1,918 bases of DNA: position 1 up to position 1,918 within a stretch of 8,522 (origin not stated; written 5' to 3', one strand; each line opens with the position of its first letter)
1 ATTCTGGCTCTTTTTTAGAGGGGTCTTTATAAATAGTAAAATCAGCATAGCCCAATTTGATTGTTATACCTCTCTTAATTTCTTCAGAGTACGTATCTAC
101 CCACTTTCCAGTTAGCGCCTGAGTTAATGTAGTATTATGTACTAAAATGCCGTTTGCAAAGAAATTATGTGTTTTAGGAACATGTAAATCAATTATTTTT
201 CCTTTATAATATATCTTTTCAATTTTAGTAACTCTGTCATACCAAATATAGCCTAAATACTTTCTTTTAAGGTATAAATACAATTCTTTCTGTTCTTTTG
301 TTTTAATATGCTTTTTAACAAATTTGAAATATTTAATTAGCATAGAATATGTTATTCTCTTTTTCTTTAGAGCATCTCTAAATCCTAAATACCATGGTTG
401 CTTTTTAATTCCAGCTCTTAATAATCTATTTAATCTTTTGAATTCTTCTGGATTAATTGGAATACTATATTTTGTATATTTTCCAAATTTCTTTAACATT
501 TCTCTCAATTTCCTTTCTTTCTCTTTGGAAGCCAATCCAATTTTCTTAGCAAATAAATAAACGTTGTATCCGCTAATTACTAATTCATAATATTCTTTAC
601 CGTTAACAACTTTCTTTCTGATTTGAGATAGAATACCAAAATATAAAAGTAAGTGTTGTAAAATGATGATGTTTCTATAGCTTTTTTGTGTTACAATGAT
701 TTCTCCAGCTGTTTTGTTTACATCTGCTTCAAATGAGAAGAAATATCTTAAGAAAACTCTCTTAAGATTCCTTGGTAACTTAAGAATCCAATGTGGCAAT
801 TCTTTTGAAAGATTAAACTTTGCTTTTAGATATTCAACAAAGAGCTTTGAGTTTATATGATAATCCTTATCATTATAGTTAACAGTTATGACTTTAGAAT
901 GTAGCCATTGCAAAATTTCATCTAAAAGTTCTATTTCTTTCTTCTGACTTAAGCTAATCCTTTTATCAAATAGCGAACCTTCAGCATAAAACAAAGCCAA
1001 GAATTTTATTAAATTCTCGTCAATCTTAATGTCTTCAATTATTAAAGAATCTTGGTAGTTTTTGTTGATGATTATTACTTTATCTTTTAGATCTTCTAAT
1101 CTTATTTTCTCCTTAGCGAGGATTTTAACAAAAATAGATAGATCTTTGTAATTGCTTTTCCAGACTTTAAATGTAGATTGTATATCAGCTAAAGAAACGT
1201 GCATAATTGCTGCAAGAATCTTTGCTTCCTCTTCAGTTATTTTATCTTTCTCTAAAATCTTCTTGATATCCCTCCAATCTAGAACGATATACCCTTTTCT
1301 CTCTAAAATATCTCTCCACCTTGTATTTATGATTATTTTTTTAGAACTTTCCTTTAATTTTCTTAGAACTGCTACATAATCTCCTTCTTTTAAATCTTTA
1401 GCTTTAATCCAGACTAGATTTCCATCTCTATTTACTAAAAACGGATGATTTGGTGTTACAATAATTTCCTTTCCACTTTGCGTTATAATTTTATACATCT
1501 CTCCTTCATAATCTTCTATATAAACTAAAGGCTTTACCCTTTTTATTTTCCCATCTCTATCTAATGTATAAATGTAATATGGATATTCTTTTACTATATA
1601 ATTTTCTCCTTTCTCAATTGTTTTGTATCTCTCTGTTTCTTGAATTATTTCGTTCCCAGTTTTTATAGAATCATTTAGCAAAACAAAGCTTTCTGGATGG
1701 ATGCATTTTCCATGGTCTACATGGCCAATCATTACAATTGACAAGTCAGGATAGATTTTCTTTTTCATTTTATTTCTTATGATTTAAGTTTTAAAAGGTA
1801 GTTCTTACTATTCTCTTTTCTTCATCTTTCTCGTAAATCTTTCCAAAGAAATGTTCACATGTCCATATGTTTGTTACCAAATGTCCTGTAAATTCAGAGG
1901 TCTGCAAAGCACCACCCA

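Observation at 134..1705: Intact-looking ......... intein in the P-loop (GHVDHGK|T) of aIF2-gamma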

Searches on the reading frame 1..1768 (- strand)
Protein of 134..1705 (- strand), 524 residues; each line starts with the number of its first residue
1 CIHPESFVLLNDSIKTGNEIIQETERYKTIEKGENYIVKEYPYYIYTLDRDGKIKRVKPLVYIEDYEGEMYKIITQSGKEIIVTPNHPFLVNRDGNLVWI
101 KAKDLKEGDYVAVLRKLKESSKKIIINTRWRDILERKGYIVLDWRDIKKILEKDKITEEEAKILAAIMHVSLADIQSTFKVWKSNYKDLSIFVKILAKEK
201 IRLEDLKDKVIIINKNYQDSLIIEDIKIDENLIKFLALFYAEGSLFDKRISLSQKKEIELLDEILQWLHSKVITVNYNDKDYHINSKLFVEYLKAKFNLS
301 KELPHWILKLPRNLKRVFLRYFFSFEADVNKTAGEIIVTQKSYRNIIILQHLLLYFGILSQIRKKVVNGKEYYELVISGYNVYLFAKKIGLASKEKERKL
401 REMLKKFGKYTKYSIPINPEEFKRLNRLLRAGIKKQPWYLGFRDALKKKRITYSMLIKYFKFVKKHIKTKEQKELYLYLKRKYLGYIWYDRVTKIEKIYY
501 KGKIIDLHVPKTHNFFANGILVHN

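Call 6: search_protein_families(library=pfam, proteins=[window:1-1768:-, window:134-1705:-], max_evalue=0.1)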
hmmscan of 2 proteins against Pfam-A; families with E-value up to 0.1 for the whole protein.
window:1-1768:- (589 aa): 5 families
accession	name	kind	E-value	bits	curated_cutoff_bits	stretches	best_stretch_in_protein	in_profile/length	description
PF14890.11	Intein_splicing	-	3.1e-27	95.7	35.8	1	60-545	36-155/155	Intein splicing domain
PF14528.11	LAGLIDADG_3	-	7.5e-13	49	22.5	1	336-411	3-82/82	LAGLIDADG-like domain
PF00009.33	GTP_EFTU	-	0.0017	18.4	26.5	0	10-37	5-32/188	Elongation factor Tu GTP binding domain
PF07591.16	PT-HINT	-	0.016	15.9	27.7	0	83-132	39-87/137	Pretoxin HINT domain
PF01079.26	Hint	-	0.08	13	29.7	0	19-141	10-123/213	Hint module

window:134-1705:- (524 aa): 3 families
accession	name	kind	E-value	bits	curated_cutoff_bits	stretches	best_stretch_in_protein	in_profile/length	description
PF14890.11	Intein_splicing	-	1.9e-27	96.4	35.8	1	40-524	37-155/155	Intein splicing domain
PF14528.11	LAGLIDADG_3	-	5.3e-13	49.5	22.5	1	315-390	3-82/82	LAGLIDADG-like domain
PF07591.16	PT-HINT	-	0.02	15.6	27.7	0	62-111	39-87/137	Pretoxin HINT domain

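Call 7: search_protein_families(library=ncbifam, proteins=[window:1-1768:-, window:134-1705:-], max_evalue=0.1)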
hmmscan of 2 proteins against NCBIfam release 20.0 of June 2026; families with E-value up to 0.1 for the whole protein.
window:1-1768:- (589 aa): 16 families
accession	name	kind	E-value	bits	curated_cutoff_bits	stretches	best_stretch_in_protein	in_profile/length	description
NF011418.0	PRK14845.1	equivalog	1.2e-43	149.1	756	2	11-502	13-387/1049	translation initiation factor IF-2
NF011491.0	PRK14898.1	equivalog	1.5e-26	92.7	783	1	51-549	109-547/860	DNA-directed RNA polymerase subunit A''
NF005852.0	PRK07773.1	equivalog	2e-19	69.4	780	2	321-546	597-827/886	replicative DNA helicase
NF003159.0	PRK04132.1-4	equivalog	5.2e-19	67.8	999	3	15-138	53-171/852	replication factor C small subunit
TIGR03680.1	eif2g_arch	equivalog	1.4e-18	67.4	514.5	1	545-588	18-61/407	translation initiation factor IF-2 subunit gamma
NF003077.0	PRK04000.1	equivalog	2.9e-18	66.2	315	2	545-589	22-66/412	translation initiation factor IF-2 subunit gamma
NF011287.0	PRK14698.1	equivalog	4.6e-17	61.3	1238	2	230-559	371-682/1017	V-type ATP synthase subunit A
NF038098.1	GyrA_w_intein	exception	8.9e-15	53.7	1850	2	315-547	315-539/1232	intein-containing DNA gyrase subunit A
NF003158.0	PRK04132.1-3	equivalog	4.1e-13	47.4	1750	2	12-135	52-170/1437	replication factor C small subunit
TIGR01445.1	intein_Nterm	domain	1.2e-11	45.4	24.5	1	22-112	1-83/83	intein N-terminal splicing region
NF045703.1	rSAM_Tes_intein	exception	5.3e-10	37.7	1700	1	77-423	218-556/1040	tetraether lipid synthase Tes, intein-containing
TIGR01443.1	intein_Cterm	domain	4.7e-08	33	15.6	1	527-546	4-24/24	intein C-terminal splicing region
NF011302.0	PRK14714.1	equivalog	4.7e-07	27.7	1791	1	22-149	932-1067/1350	DNA-directed DNA polymerase II large subunit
NF052663.1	RtcB_rel_intein2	exception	2e-05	23.7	1050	1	59-550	100-315/626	intein-containing RctB family protein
TIGR00475.1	selB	equivalog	0.00014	20.7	242.25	1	545-579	13-47/581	selenocysteine-specific translation elongation factor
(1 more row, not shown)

window:134-1705:- (524 aa): 12 families
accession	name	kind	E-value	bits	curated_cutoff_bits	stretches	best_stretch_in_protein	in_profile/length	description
NF011418.0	PRK14845.1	equivalog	1.4e-32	112.5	756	2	1-482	24-388/1049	translation initiation factor IF-2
NF011491.0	PRK14898.1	equivalog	1.1e-24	86.5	783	1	30-524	109-543/860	DNA-directed RNA polymerase subunit A''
NF005852.0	PRK07773.1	equivalog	6.2e-19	67.8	780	2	300-524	597-826/886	replicative DNA helicase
NF003159.0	PRK04132.1-4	equivalog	7.5e-16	57.3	999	2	46-117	99-171/852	replication factor C small subunit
NF038098.1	GyrA_w_intein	exception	1.1e-13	50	1850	2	294-524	315-537/1232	intein-containing DNA gyrase subunit A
NF011287.0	PRK14698.1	equivalog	2.4e-12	45.7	1238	2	209-518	371-661/1017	V-type ATP synthase subunit A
TIGR01445.1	intein_Nterm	domain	1e-11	45.6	24.5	1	1-91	1-83/83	intein N-terminal splicing region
NF003158.0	PRK04132.1-3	equivalog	6.6e-10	36.7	1750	1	45-114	100-170/1437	replication factor C small subunit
NF045703.1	rSAM_Tes_intein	exception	2.1e-09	35.7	1700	1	56-402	218-556/1040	tetraether lipid synthase Tes, intein-containing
TIGR01443.1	intein_Cterm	domain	2.1e-07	30.9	15.6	1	506-524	4-23/24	intein C-terminal splicing region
NF011302.0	PRK14714.1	equivalog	8.4e-07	26.9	1791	1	33-128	971-1067/1350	DNA-directed DNA polymerase II large subunit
NF052663.1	RtcB_rel_intein2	exception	0.00019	20.4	1050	1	38-524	100-310/626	intein-containing RctB family protein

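Call 8: find_homologous_proteins(query=window:1-1768:-, max_evalue=0.00001)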
Query window:1-1768:- (589 aa): 7 proteins with E <= 0.00001 among 8000 candidates.
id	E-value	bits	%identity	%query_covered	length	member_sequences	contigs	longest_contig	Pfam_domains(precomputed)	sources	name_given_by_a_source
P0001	8.5e-21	92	93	7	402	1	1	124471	PF09173.18,PF00009.34,PF03193.23,PF10662.16,PF03144.32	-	-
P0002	3.9e-11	61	23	92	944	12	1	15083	PF03796.22,PF01381.29,PF14528.12,PF00772.27,PF13560.13,PF13443.13,PF13481.13,PF14890.12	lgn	-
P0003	2.1e-10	58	26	35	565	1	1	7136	PF02933.24,PF02359.25,PF14528.12,PF00004.36,PF05496.19,PF14890.12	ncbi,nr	ncbi:AAA family ATPase, partial [Candidatus Woesearchaeota archaeon]|nr:AAA family ATPase [Candidatu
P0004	3.7e-10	57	21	22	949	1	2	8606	PF03796.22,PF14528.12,PF00772.27,PF13481.13,PF14890.12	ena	-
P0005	2.2e-9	55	23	97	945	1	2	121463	PF03796.22,PF01381.29,PF14528.12,PF00772.27,PF13560.13,PF13481.13,PF14890.12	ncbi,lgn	ncbi:MAG: hypothetical protein Fur006_11340 [Coleofasciculaceae cyanobacterium]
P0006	1.2e-8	52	69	6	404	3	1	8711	PF09173.18,PF00009.34,PF03193.23,PF10662.16,PF03144.32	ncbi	-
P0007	8.9e-8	50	69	6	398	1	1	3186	PF09173.18,PF00009.34,PF03144.32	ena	-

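Call 13: find_encoding_contigs(protein=P0001, flank=10000, max_places=6)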
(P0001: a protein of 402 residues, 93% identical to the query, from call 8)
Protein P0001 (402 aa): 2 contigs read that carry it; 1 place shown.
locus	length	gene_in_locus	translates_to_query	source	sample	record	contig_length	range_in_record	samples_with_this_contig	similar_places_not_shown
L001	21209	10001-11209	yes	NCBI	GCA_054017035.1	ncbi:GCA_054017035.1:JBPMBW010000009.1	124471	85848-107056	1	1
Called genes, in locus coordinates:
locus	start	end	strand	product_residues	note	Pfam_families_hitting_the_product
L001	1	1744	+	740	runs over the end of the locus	PF00009:GTP_EFTU, PF22042:EF-G_D2, PF03144:GTP_EFTU_D2, PF14492:EFG_III, PF03764:EFG_IV, PF00679:EFG_C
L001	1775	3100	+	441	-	PF00009:GTP_EFTU, PF01926:MMR_HSR1 (faint), PF03144:GTP_EFTU_D2, PF14578:GTP_EFTU_D4 (faint), PF03143:GTP_EFTU_D3, PF22594:GTP-eEF1A_C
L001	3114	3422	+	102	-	PF00338:Ribosomal_S10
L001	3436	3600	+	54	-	-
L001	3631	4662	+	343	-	PF01798:Nop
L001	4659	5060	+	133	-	PF04677:CwfJ_C_1 (weak), PF11969:DcpS_C, PF01230:HIT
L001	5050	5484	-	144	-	PF00011:HSP20, PF17886:ArsA_HSP20 (weak)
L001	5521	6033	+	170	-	PF01035:DNA_binding_1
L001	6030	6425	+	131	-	-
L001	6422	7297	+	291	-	PF00850:Hist_deacetyl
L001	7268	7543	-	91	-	-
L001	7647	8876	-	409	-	PF05175:MTS, PF06325:PrmA, PF13649:Methyltransf_25 (faint), PF13847:Methyltransf_31 (weak)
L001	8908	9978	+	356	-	PF01137:RTC, PF05189:RTC_insert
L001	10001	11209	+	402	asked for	PF00009:GTP_EFTU, PF03193:RsgA_GTPase (faint), PF10662:PduV-EutP (faint), PF03144:GTP_EFTU_D2 (weak), PF09173:eIF2_C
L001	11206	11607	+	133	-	PF18477:PIN_9, PF04900:Fcf1 (weak)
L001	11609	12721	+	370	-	PF01926:MMR_HSR1, PF16897:MMR_HSR1_Xtn, PF02824:TGS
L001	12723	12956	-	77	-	PF01037:AsnC_trans_reg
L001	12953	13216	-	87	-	-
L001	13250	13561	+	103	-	-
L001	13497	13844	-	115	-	-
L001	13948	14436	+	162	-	PF17832:Pre-PUA (weak), PF01472:PUA, PF26292:PUA_elF2D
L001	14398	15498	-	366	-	PF04894:Nre_N, PF04895:Nre_C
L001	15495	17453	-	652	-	-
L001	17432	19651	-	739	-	PF00437:T2SSE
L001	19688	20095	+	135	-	-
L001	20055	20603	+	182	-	-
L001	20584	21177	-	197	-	PF04266:ASCH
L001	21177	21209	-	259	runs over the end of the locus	PF01193:RNA_pol_L, PF01000:RNA_pol_A_bac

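Call 18: search_solved_structures(query=window:134-1705:-, max_evalue=0.001, show_alignments=2)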
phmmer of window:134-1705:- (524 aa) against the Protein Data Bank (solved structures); distinct sequences matched with E-value up to 0.001: 10.
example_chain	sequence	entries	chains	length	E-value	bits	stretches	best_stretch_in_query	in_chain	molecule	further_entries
7qsu_A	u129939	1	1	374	1.3e-15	60.5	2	227-381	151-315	V-ATPase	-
7qss_A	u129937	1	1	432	4e-15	59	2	227-390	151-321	V-type ATP synthase alpha chain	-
2lqm_A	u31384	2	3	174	7.4e-12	48.2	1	35-116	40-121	Pho radA intein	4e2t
4e2u_A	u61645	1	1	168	2.2e-11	46.6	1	35-115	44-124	Pho radA intein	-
6rpp_A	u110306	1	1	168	8.5e-11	44.7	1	21-120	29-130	Cell division control protein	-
6rpq_A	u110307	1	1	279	1.6e-10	43.7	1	25-116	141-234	Ubiquitin-like protein SMT3,1108aa long hypothetical cell division control protein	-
2cw7_A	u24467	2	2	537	7.1e-09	38.3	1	51-127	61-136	Endonuclease PI-PkoII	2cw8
2jmz_A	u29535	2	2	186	1.5e-06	30.7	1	19-113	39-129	Hypothetical protein MJ0781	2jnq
9hth_A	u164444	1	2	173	8.9e-06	28.1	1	66-112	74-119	DNA-directed DNA polymerase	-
7qst_A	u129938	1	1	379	0.00039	22.7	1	27-118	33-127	V-type ATP synthase subunit A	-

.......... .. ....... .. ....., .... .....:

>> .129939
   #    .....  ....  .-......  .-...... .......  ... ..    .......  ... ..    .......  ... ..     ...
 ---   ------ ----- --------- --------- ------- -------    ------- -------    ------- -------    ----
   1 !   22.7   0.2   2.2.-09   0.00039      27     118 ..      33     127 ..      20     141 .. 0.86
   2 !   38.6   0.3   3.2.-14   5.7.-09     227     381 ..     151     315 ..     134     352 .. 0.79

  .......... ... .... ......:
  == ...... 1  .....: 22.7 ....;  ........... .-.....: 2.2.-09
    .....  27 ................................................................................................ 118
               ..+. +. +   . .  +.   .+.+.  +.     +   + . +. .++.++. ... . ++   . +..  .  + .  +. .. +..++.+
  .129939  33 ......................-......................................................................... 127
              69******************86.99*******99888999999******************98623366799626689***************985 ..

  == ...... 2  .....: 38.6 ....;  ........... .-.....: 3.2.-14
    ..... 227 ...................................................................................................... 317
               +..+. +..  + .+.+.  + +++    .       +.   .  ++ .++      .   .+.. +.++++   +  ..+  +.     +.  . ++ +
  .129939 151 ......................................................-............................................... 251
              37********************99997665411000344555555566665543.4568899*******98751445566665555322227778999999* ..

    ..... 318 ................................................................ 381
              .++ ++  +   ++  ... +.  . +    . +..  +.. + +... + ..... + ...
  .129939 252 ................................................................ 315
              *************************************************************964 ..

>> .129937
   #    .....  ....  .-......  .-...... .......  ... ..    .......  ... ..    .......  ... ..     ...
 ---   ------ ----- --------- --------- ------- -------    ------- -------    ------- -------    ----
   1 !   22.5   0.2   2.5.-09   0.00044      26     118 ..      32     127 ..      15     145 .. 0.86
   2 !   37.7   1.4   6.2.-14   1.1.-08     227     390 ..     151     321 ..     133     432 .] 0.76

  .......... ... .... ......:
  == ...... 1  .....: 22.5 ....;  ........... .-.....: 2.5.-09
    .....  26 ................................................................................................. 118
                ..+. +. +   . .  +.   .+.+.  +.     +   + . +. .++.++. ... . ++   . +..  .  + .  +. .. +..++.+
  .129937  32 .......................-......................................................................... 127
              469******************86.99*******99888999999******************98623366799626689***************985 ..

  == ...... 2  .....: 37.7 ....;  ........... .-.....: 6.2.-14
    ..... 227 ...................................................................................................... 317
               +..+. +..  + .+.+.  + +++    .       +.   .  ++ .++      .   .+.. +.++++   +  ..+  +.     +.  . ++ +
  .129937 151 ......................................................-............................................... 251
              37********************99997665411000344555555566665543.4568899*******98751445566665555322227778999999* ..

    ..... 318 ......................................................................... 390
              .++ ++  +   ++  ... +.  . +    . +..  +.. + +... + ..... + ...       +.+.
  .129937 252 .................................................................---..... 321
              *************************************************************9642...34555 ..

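Call 29: search_protein_representatives(protein=window:134-1705:-)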
Query: 524 residues. Proteins with E-value up to 0.001 (for the whole library): 2377; up to 1e-10: 459; up to 1e-30: 11. The best 150 are listed.
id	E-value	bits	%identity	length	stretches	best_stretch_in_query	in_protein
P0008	6.9e-50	186.9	34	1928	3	7-392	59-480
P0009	4.2e-45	171.1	33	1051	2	1-492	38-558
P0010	6.9e-41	157.2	33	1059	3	224-467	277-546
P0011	5.1e-39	151.0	32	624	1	1-460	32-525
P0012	5.2e-38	147.7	32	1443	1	15-523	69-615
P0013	8.3e-36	140.4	32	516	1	1-438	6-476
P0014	3.5e-35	138.4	31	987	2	223-522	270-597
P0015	1.2e-34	136.6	32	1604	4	299-524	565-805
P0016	1.3e-34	136.5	30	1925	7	215-524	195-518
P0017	7.7e-33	130.6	32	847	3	223-429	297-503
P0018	9.7e-32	127.0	31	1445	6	300-422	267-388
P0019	1.1e-30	123.5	31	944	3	2-149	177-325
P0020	6.1e-30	121.1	32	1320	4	295-524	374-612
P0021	1.1e-29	120.2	26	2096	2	1-524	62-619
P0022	4.5e-29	118.2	31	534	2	213-524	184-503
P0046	1.3e-23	100.2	29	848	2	1-328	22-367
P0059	4.9e-22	95.0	34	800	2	223-427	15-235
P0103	5.5e-18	81.6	29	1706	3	46-524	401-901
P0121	3.7e-17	78.9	32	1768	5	296-524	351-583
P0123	4.1e-17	78.7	30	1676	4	1-122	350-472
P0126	5.6e-17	78.3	36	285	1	308-524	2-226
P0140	2.0e-16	76.5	35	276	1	1-149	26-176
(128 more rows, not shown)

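Call 35: list_cluster_members(proteins=[P0009, P0010, P0014, P0046, P0011, P0013, P0059, P0126, P0140, P0008])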
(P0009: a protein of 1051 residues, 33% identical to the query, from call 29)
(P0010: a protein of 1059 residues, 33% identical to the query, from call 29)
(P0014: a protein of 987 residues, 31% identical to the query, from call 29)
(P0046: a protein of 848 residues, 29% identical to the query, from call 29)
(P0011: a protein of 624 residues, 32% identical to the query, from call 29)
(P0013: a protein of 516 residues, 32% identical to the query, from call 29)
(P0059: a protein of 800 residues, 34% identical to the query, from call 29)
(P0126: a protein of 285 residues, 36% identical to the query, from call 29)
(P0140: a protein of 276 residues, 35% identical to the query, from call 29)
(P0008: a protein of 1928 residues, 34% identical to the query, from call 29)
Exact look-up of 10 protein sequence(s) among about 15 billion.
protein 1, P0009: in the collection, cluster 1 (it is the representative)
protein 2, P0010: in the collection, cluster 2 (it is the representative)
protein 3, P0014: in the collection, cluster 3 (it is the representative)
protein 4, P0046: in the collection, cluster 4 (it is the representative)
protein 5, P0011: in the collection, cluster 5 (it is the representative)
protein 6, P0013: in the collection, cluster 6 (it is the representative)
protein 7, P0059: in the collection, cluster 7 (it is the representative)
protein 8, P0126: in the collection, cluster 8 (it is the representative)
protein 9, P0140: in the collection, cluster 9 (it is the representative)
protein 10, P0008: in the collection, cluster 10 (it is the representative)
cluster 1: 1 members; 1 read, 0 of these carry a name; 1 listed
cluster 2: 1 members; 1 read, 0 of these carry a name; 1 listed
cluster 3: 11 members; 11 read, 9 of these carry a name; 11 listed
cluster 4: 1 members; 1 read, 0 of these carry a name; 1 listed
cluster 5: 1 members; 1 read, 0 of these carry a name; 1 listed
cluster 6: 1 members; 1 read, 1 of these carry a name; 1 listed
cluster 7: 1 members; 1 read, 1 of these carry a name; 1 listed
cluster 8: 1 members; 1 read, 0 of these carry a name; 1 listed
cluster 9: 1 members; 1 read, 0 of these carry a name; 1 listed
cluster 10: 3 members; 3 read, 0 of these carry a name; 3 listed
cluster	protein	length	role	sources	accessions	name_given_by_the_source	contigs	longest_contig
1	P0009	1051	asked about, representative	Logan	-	-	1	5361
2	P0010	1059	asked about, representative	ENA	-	-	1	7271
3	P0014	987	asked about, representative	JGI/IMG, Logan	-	translation initiation factor 2 subunit 3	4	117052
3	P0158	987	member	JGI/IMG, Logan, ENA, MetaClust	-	\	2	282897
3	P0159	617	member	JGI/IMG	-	translation initiation factor 2 subunit 3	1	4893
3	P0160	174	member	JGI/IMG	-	translation initiation factor 2 subunit 3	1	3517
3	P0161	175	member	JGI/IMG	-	translation initiation factor 2 subunit 3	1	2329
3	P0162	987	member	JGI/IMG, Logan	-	translation initiation factor 2 subunit 3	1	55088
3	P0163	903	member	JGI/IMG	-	translation initiation factor 2 subunit 3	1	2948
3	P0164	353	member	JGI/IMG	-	hypothetical protein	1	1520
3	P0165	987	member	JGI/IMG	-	translation initiation factor 2 subunit 3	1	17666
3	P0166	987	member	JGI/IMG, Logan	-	-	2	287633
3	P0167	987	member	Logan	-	-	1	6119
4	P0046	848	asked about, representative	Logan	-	-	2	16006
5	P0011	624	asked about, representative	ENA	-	-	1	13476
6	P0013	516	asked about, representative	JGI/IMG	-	translation initiation factor 5B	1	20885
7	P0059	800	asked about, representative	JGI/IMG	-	translation initiation factor 2 subunit 3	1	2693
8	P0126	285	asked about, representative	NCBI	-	-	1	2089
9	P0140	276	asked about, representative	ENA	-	-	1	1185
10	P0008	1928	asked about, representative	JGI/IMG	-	-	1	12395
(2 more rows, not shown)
